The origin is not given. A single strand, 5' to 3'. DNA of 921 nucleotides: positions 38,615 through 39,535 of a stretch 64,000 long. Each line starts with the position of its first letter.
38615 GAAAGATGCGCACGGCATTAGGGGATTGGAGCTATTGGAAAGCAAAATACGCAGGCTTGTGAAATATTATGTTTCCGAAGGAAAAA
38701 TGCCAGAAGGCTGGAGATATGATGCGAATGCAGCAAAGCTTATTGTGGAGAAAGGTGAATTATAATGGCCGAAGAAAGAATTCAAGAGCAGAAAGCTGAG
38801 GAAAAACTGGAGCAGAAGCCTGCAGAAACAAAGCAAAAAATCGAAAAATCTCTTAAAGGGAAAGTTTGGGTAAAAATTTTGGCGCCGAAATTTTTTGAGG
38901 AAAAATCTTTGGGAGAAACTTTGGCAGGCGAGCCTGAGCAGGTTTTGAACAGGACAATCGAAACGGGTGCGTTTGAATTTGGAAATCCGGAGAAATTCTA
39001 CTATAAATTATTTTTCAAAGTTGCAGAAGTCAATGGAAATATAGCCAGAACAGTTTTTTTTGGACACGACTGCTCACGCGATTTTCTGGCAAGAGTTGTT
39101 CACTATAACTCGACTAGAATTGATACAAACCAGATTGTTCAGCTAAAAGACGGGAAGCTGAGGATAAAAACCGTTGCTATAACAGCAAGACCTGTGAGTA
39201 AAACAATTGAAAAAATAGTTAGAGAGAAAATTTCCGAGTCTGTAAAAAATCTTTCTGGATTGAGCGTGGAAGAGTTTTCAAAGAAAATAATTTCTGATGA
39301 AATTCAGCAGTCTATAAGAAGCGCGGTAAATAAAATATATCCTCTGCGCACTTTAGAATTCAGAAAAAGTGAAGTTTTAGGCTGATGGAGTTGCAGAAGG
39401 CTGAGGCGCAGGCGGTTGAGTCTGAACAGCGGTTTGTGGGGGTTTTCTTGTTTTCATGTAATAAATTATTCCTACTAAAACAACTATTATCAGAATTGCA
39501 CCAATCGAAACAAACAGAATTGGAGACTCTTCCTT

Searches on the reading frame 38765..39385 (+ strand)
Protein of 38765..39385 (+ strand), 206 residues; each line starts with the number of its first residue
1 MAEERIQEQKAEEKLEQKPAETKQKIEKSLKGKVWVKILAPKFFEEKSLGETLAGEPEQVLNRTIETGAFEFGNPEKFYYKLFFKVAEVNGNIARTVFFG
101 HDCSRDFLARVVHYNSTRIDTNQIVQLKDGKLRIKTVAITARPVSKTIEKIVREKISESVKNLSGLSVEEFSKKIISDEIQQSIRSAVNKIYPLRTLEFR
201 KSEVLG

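Call 9: find_encoding_contigs(protein=window:38765-39385:+, flank=10000, max_places=1)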
Protein window:38765-39385:+ (206 aa): 24 contigs read that carry it; 1 place shown.
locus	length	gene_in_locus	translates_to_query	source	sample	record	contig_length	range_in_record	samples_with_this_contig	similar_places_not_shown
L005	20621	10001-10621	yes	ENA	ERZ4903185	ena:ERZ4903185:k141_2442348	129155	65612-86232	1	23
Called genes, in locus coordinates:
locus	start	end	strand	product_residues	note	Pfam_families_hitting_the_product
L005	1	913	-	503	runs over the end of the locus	PF01935:DUF87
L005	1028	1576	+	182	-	-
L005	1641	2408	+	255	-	PF00149:Metallophos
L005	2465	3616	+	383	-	PF00041:fn3 (weak)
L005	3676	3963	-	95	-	PF21473:OB_Ssb-like (weak)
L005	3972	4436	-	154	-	PF01938:TRAM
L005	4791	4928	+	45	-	-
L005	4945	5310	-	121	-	-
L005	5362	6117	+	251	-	-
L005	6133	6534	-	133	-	PF18894:PhageMetallopep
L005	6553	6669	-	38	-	-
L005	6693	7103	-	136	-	PF00882:Zn_dep_PLPC (weak), PF04307:YdjM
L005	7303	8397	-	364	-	PF09376:NurA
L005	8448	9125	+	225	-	PF00069:Pkinase, PF03109:ABC1, PF01163:RIO1, PF07714:PK_Tyr_Ser-Thr (weak), PF06293:Kdo, PF01636:APH (faint)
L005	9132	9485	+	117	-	-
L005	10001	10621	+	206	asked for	PF01015:Ribosomal_S3Ae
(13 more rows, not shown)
